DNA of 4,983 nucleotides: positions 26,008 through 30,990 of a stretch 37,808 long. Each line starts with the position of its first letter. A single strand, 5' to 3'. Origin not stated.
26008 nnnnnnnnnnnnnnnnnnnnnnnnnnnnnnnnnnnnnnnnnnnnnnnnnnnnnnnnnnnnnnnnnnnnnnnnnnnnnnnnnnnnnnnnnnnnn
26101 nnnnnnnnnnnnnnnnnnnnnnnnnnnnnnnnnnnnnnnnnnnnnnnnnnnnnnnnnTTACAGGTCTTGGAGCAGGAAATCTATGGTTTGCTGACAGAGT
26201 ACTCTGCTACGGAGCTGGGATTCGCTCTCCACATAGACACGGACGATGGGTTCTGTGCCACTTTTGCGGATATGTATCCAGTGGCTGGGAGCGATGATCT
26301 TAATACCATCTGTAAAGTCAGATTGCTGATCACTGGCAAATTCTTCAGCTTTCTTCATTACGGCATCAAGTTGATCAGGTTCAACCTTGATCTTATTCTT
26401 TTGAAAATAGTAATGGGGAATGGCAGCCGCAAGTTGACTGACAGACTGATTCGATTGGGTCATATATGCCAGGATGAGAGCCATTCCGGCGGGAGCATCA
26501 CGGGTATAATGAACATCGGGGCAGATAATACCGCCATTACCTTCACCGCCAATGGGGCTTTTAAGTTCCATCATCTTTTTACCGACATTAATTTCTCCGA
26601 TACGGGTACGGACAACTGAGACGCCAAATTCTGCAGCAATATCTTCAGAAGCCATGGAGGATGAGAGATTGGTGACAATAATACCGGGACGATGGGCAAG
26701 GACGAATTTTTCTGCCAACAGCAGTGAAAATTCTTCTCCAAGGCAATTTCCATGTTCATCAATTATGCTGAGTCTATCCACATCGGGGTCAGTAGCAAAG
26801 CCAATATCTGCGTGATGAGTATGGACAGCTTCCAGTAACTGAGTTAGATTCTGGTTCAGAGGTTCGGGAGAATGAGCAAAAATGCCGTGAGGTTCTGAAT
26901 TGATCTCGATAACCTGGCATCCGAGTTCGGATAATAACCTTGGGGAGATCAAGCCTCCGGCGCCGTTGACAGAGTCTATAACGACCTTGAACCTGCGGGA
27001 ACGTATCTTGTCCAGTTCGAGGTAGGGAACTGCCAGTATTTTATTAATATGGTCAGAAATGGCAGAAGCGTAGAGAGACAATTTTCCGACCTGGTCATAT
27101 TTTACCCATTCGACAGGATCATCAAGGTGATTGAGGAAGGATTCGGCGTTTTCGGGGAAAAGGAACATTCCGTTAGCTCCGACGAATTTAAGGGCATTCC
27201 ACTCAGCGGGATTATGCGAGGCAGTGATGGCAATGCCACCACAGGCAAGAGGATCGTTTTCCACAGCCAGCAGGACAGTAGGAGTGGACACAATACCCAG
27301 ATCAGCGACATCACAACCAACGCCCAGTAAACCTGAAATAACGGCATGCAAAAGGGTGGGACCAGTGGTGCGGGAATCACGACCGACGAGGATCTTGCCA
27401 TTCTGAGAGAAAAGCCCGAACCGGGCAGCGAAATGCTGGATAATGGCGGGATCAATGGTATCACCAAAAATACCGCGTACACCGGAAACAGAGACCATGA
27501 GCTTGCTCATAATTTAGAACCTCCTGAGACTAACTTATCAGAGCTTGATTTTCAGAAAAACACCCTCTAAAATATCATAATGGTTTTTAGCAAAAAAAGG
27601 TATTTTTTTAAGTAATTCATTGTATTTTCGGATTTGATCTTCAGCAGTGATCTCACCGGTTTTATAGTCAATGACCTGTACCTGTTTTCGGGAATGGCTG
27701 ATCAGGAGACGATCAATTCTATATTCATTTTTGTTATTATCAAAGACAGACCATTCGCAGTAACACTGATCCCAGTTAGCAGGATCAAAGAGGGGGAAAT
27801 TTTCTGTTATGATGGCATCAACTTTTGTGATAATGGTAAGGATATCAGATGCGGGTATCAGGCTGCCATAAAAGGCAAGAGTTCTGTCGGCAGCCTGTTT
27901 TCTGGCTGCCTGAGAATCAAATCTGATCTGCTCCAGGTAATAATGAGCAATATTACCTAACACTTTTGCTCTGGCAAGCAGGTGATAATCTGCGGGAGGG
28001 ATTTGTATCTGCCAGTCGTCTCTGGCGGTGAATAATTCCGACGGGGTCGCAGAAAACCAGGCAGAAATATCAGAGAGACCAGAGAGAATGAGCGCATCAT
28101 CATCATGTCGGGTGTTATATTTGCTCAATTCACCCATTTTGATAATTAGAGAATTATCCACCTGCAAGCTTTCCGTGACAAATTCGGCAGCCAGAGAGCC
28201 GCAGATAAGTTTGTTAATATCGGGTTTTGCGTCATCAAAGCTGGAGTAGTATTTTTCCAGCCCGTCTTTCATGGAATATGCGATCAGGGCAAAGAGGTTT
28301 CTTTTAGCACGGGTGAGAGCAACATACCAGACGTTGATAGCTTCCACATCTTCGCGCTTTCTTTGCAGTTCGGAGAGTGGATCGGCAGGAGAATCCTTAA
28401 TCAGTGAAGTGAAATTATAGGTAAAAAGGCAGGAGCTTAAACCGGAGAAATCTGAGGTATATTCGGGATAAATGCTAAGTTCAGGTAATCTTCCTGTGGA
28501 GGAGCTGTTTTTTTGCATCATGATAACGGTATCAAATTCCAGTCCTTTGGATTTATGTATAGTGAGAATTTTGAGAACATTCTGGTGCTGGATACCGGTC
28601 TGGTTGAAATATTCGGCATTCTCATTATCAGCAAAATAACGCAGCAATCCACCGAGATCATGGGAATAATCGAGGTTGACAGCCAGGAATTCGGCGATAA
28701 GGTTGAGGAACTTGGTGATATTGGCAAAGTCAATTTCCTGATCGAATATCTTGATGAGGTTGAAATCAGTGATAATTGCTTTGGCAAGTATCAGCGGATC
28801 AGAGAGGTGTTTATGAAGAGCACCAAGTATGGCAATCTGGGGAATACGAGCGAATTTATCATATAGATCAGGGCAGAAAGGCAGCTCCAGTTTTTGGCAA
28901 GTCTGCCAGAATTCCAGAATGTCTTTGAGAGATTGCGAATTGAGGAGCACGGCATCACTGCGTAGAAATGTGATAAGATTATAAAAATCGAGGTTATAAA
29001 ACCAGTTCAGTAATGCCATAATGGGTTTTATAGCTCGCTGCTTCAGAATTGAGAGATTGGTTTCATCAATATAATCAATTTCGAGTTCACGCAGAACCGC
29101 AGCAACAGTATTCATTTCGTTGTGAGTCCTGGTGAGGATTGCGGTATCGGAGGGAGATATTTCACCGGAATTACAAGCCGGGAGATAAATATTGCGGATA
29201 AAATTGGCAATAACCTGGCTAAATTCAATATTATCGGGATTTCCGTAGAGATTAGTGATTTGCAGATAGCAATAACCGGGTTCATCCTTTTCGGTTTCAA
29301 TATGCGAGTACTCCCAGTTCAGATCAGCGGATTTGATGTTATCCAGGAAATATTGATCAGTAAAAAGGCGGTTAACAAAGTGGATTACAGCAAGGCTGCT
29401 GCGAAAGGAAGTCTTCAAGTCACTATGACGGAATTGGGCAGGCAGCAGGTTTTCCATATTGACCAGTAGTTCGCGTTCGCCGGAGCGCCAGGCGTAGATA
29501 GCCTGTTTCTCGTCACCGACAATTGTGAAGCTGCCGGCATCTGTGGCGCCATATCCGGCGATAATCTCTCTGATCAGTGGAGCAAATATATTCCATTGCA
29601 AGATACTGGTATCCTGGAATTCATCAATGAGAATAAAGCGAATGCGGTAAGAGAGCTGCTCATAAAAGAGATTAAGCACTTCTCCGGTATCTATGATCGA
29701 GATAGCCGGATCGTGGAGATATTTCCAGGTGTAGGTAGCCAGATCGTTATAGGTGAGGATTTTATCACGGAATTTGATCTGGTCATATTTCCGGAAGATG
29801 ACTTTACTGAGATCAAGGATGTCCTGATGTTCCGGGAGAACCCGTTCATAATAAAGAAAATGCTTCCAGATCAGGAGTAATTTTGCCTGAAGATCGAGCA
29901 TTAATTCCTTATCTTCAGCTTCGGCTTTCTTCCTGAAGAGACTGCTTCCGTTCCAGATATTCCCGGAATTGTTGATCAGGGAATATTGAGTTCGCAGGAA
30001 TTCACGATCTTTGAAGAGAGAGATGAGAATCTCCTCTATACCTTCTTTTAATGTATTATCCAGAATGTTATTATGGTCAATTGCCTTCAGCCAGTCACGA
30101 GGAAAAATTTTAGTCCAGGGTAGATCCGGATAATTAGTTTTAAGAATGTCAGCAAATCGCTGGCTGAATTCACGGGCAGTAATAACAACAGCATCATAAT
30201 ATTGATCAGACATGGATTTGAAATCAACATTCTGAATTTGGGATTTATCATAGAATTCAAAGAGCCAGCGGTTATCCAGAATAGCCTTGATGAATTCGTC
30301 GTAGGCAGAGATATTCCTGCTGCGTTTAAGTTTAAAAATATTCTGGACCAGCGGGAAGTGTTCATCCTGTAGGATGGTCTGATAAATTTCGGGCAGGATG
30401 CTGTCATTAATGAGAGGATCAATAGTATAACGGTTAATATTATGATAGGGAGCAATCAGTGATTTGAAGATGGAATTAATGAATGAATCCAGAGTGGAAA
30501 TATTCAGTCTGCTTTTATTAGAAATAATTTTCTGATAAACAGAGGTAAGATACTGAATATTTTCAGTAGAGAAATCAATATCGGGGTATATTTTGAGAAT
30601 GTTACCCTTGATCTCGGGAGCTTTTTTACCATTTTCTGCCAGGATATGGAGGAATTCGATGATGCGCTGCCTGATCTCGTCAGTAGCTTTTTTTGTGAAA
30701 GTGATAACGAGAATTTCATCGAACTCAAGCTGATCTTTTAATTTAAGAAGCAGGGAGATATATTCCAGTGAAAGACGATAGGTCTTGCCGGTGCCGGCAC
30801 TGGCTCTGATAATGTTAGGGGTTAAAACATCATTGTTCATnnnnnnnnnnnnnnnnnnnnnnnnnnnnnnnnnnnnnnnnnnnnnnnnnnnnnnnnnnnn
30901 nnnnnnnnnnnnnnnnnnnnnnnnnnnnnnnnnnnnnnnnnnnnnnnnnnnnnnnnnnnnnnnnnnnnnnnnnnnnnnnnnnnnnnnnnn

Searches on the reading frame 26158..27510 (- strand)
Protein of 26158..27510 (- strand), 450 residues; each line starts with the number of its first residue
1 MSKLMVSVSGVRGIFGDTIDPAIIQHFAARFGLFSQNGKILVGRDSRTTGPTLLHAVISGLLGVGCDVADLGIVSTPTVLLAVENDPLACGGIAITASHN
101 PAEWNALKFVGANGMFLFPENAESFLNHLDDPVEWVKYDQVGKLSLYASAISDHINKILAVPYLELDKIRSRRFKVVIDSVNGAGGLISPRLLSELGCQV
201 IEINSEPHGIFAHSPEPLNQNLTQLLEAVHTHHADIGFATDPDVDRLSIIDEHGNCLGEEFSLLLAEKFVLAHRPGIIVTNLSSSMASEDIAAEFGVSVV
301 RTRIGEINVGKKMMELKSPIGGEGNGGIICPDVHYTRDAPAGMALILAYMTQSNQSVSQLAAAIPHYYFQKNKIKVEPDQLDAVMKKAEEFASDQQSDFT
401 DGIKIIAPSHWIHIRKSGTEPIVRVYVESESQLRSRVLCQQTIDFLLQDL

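Call 9: search_protein_families(library=pfam, proteins=[window:26158-27510:-])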
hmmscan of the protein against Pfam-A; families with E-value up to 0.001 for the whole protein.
window:26158-27510:- (450 aa): 4 families
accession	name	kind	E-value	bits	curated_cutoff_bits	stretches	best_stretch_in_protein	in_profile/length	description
PF02878.22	PGM_PMM_I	-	4.8e-28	98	22.5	1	8-123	6-125/138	Phosphoglucomutase/phosphomannomutase, alpha/beta/alpha domain I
PF02879.22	PGM_PMM_II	-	5.8e-26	91.5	29.3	1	163-254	12-103/103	Phosphoglucomutase/phosphomannomutase, alpha/beta/alpha domain II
PF02880.22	PGM_PMM_III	-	4e-21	75.7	20.7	1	263-366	7-113/115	Phosphoglucomutase/phosphomannomutase, alpha/beta/alpha domain III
PF00408.26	PGM_PMM_IV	-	5.2e-08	33.3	23.1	1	378-434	12-57/68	Phosphoglucomutase/phosphomannomutase, C-terminal domain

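Call 23: find_encoding_contigs(protein=window:26158-27510:-, flank=3000, max_places=10)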
Protein window:26158-27510:- (450 aa): 2 contigs read that carry it; 2 places shown.
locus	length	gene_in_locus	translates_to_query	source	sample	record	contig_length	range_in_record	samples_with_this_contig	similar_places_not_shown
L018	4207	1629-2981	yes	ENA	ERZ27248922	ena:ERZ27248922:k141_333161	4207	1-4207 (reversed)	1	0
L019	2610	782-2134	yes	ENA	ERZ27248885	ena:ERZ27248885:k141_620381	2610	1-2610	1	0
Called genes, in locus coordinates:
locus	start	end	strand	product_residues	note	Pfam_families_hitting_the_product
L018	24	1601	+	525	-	PF13361:UvrD_C, PF13538:UvrD_C_2 (faint)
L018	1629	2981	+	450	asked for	PF02878:PGM_PMM_I, PF02879:PGM_PMM_II, PF02880:PGM_PMM_III, PF00408:PGM_PMM_IV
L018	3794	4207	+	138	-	?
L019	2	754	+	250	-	?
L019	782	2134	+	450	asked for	PF02878:PGM_PMM_I, PF02879:PGM_PMM_II, PF02880:PGM_PMM_III, PF00408:PGM_PMM_IV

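Call 25: find_homologous_proteins(query=window:26158-27510:-, max_evalue=1e-100)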
Query window:26158-27510:- (450 aa): 3731 proteins with E <= 1e-100 among 8000 candidates; the best 120 are listed.
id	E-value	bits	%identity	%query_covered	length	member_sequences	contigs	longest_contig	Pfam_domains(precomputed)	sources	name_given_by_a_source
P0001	9.9e-297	1002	100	99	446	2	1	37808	PF02878.23,PF00408.27,PF02879.23,PF02880.23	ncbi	-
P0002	7.5e-278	940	92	100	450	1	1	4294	PF02878.23,PF00408.27,PF02879.23,PF02880.23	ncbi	-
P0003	4.8e-238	808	80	100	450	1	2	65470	PF02878.23,PF00408.27,PF02879.23,PF02880.23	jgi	jgi:phosphoglucosamine mutase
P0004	1.7e-237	807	80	100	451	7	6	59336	PF02878.23,PF00408.27,PF02879.23,PF02880.23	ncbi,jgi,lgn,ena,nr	ncbi:MAG: phosphoglucosamine mutase [Candidatus Stygibacter australis]|nr:phosphoglucosamine mutase 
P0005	4.0e-237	805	79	100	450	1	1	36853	PF02878.23,PF00408.27,PF02879.23,PF02880.23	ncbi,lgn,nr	ncbi:MAG: phosphoglucosamine mutase [Candidatus Cloacimonetes bacterium]|nr:phosphoglucosamine mutas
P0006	7.6e-216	735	72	100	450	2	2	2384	PF02878.23,PF00408.27,PF02879.23,PF02880.23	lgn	-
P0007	4.7e-214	729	71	100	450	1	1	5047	PF02878.23,PF00408.27,PF02879.23,PF02880.23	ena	-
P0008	1.8e-213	727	70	100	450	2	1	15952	PF02878.23,PF00408.27,PF02879.23,PF02880.23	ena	-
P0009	6.4e-209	712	71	100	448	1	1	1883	PF02878.23,PF00408.27,PF02879.23,PF02880.23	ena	-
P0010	2.1e-208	711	69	100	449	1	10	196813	PF02878.23,PF00408.27,PF02879.23,PF02880.23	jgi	jgi:phosphomannomutase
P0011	1.4e-205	701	70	100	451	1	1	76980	PF02878.23,PF00408.27,PF02879.23,PF02880.23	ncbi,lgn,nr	ncbi:MAG: phosphoglucosamine mutase [Candidatus Cloacimonetes bacterium]|nr:phosphoglucosamine mutas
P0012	6.8e-204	696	68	99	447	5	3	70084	PF02878.23,PF00408.27,PF02879.23,PF02880.23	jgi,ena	-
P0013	9.5e-204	695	68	99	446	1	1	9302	PF02878.23,PF00408.27,PF02879.23,PF02880.23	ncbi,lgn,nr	ncbi:MAG: phosphoglucosamine mutase [Candidatus Cloacimonadales bacterium]|nr:phosphoglucosamine mut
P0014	6.9e-203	693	68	100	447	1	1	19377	PF02878.23,PF00408.27,PF02879.23,PF02880.23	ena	-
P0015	2.7e-202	691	67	99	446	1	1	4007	PF02878.23,PF00408.27,PF02879.23,PF02880.23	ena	-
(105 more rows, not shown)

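Call 26: find_encoding_contigs(protein=P0002, flank=10000, max_places=3)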
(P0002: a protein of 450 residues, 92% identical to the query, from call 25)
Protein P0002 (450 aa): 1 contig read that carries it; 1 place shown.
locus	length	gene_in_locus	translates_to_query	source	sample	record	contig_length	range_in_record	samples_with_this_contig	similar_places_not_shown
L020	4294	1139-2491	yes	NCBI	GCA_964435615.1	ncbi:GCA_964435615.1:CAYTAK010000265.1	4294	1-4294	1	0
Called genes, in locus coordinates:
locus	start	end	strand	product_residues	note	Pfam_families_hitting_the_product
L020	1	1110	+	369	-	?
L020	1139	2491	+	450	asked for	PF02878:PGM_PMM_I, PF02879:PGM_PMM_II, PF02880:PGM_PMM_III, PF00408:PGM_PMM_IV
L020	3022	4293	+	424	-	?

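Call 27: find_encoding_contigs(protein=P0003, flank=10000, max_places=3)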
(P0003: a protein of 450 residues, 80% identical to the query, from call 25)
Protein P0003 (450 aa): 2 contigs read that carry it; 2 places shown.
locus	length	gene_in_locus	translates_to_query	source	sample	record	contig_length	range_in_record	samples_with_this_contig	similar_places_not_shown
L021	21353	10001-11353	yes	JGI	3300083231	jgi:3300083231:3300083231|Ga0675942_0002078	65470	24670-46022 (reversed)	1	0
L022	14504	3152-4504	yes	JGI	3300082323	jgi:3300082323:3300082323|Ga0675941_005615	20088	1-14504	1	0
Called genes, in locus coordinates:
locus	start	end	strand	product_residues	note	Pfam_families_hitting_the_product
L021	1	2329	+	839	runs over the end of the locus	-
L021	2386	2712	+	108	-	-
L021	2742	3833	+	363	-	PF00817:IMS, PF11798:IMS_HHH (weak), PF21999:IMS_HHH_1, PF11799:IMS_C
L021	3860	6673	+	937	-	PF12705:PDDEXK_1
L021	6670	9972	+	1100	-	PF00580:UvrD-helicase, PF13245:AAA_19 (faint), PF13361:UvrD_C, PF13538:UvrD_C_2 (faint)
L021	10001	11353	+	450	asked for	PF02878:PGM_PMM_I, PF02879:PGM_PMM_II, PF02880:PGM_PMM_III, PF00408:PGM_PMM_IV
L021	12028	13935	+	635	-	PF02518:HATPase_c, PF00204:DNA_gyraseB, PF01751:Toprim, PF00986:DNA_gyraseB_C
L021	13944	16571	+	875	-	PF00521:DNA_topoisoIV, PF03989:DNA_gyraseA_C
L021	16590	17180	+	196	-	PF11611:DUF4352 (faint)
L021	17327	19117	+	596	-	PF01336:tRNA_anti-codon, PF00152:tRNA-synt_2, PF02938:GAD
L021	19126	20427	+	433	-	PF00919:UPF0004, PF04055:Radical_SAM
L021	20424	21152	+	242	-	PF20703:nSTAND1 (weak), PF00005:ABC_tran, PF13304:AAA_21 (faint)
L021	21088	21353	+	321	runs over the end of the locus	PF02470:MlaD, PF28544:Helical_needle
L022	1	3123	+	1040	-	PF00580:UvrD-helicase, PF13361:UvrD_C, PF13538:UvrD_C_2 (faint)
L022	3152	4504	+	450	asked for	PF02878:PGM_PMM_I, PF02879:PGM_PMM_II, PF02880:PGM_PMM_III, PF00408:PGM_PMM_IV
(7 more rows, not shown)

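Call 28: find_encoding_contigs(protein=P0004, flank=10000, max_places=3)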
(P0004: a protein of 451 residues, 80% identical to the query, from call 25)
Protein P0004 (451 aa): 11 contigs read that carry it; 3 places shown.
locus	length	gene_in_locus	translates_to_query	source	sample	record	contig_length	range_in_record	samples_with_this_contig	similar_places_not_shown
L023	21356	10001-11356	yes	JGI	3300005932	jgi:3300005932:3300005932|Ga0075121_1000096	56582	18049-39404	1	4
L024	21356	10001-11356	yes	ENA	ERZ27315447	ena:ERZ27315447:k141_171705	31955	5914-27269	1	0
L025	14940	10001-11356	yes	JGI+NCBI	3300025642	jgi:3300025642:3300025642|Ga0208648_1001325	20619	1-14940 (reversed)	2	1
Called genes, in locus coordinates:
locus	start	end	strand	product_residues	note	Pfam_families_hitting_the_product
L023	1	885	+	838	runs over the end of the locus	-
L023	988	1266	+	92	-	-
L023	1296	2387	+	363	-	PF00817:IMS, PF11798:IMS_HHH (weak), PF21999:IMS_HHH_1 (weak), PF11799:IMS_C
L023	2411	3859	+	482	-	PF00474:SSF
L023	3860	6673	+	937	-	PF12705:PDDEXK_1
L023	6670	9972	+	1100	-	PF00580:UvrD-helicase, PF13245:AAA_19 (faint), PF13361:UvrD_C, PF13538:UvrD_C_2 (faint)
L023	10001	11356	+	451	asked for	PF02878:PGM_PMM_I, PF02879:PGM_PMM_II, PF02880:PGM_PMM_III, PF00408:PGM_PMM_IV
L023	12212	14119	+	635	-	PF02518:HATPase_c, PF00204:DNA_gyraseB, PF01751:Toprim, PF00986:DNA_gyraseB_C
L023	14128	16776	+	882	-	PF00521:DNA_topoisoIV, PF03989:DNA_gyraseA_C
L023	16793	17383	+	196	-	-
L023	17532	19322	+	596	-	PF01336:tRNA_anti-codon, PF00152:tRNA-synt_2, PF02938:GAD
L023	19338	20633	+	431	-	PF00919:UPF0004, PF04055:Radical_SAM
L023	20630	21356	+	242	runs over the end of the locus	PF00005:ABC_tran, PF13304:AAA_21 (faint)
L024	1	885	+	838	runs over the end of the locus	-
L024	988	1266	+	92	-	-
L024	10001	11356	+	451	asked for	PF02878:PGM_PMM_I, PF02879:PGM_PMM_II, PF02880:PGM_PMM_III, PF00408:PGM_PMM_IV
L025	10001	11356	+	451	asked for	PF02878:PGM_PMM_I, PF02879:PGM_PMM_II, PF02880:PGM_PMM_III, PF00408:PGM_PMM_IV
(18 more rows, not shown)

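Call 29: find_encoding_contigs(protein=P0005, flank=10000, max_places=3)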
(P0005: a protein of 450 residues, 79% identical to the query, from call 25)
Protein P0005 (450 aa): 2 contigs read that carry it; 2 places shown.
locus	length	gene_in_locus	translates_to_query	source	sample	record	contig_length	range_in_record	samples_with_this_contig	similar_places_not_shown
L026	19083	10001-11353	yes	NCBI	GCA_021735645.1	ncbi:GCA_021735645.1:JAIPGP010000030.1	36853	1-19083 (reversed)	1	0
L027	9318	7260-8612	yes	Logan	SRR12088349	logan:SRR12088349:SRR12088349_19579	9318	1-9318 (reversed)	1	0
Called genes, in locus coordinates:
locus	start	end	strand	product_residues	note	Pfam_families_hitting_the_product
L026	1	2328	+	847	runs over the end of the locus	-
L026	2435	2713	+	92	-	-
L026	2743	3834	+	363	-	PF00817:IMS, PF11798:IMS_HHH (weak), PF21999:IMS_HHH_1 (weak), PF11799:IMS_C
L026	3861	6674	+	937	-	PF12705:PDDEXK_1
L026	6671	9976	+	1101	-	PF00580:UvrD-helicase, PF13245:AAA_19 (faint), PF13361:UvrD_C, PF13538:UvrD_C_2 (faint)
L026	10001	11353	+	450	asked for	PF02878:PGM_PMM_I, PF02879:PGM_PMM_II, PF02880:PGM_PMM_III, PF00408:PGM_PMM_IV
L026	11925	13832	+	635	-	PF02518:HATPase_c, PF00204:DNA_gyraseB, PF01751:Toprim, PF00986:DNA_gyraseB_C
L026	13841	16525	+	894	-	PF00521:DNA_topoisoIV, PF03989:DNA_gyraseA_C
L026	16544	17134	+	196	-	-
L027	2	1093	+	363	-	PF00817:IMS, PF11798:IMS_HHH (weak), PF21999:IMS_HHH_1 (weak), PF11799:IMS_C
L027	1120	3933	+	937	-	PF12705:PDDEXK_1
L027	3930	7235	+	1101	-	PF00580:UvrD-helicase, PF13245:AAA_19 (faint), PF13361:UvrD_C, PF13538:UvrD_C_2 (faint)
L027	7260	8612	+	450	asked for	PF02878:PGM_PMM_I, PF02879:PGM_PMM_II, PF02880:PGM_PMM_III, PF00408:PGM_PMM_IV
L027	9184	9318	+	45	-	?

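Call 61: find_encoding_contigs(protein=P0011, flank=10000, max_places=1)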
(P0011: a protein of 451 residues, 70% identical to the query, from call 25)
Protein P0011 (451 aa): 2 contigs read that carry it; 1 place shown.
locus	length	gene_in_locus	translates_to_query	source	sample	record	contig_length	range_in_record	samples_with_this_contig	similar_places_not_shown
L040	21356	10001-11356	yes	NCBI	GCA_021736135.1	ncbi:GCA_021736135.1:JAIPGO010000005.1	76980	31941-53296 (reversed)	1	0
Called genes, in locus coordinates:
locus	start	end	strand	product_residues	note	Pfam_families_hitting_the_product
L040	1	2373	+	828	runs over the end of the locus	-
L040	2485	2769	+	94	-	-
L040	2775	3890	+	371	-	PF00817:IMS, PF11798:IMS_HHH, PF21999:IMS_HHH_1, PF11799:IMS_C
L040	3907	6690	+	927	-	PF12705:PDDEXK_1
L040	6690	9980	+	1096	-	PF00580:UvrD-helicase, PF13245:AAA_19 (faint), PF13361:UvrD_C, PF13538:UvrD_C_2 (faint)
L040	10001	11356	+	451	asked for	PF02878:PGM_PMM_I, PF02879:PGM_PMM_II, PF02880:PGM_PMM_III, PF00408:PGM_PMM_IV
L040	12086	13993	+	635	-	PF02518:HATPase_c, PF00204:DNA_gyraseB, PF01751:Toprim, PF00986:DNA_gyraseB_C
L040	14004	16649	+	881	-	PF00521:DNA_topoisoIV, PF03989:DNA_gyraseA_C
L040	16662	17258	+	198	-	PF11611:DUF4352 (faint)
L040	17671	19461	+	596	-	PF01336:tRNA_anti-codon, PF00152:tRNA-synt_2, PF02938:GAD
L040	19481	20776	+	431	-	PF00919:UPF0004, PF04055:Radical_SAM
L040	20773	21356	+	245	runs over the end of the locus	PF13175:AAA_15 (faint), PF00005:ABC_tran, PF13304:AAA_21 (faint)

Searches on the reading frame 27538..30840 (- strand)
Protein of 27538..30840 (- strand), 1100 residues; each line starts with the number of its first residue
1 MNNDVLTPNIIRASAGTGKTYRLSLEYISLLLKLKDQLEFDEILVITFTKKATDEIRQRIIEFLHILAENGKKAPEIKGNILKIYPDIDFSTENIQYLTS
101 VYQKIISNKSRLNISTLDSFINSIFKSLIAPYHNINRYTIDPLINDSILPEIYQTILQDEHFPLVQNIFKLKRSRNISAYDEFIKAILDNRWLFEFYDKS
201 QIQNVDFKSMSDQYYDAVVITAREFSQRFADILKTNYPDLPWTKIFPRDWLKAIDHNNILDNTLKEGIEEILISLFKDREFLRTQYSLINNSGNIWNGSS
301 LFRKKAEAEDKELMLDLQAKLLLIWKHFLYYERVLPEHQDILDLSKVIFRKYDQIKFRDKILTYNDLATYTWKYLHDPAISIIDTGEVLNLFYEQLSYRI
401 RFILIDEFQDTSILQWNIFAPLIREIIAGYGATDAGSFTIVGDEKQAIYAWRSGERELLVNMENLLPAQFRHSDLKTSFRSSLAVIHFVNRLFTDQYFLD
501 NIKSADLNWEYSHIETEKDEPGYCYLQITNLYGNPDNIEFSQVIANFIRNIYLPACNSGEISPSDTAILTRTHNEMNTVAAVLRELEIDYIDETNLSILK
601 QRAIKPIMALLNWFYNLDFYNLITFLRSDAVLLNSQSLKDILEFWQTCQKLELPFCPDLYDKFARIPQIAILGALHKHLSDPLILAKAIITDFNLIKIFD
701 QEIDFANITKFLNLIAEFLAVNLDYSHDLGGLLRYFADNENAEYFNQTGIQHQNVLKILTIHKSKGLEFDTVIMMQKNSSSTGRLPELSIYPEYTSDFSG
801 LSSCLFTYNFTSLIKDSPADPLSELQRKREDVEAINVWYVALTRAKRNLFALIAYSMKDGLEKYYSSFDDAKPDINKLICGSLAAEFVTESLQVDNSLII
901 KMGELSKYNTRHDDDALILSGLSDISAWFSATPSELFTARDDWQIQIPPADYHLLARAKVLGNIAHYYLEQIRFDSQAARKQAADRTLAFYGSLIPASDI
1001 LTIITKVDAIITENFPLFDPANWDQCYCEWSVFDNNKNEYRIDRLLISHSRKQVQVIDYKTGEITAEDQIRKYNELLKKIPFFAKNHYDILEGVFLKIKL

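Call 9: search_protein_families(library=pfam, proteins=[window:27538-30840:-])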
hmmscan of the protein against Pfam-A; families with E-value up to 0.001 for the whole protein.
window:27538-30840:- (1100 aa): 4 families
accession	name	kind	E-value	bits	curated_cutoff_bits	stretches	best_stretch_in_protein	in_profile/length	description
PF00580.27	UvrD-helicase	-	4e-36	125.5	23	1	6-464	13-268/271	UvrD/REP helicase N-terminal domain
PF13361.12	UvrD_C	-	5.9e-22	79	25.6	2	703-850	236-344/350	UvrD-like helicase C-terminal domain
PF13245.12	AAA_19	-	1.4e-09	38.7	25.1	1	10-60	15-61/134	AAA domain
PF13538.12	UvrD_C_2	-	2e-07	31.2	27.4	1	758-780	4-26/52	UvrD-like helicase C-terminal domain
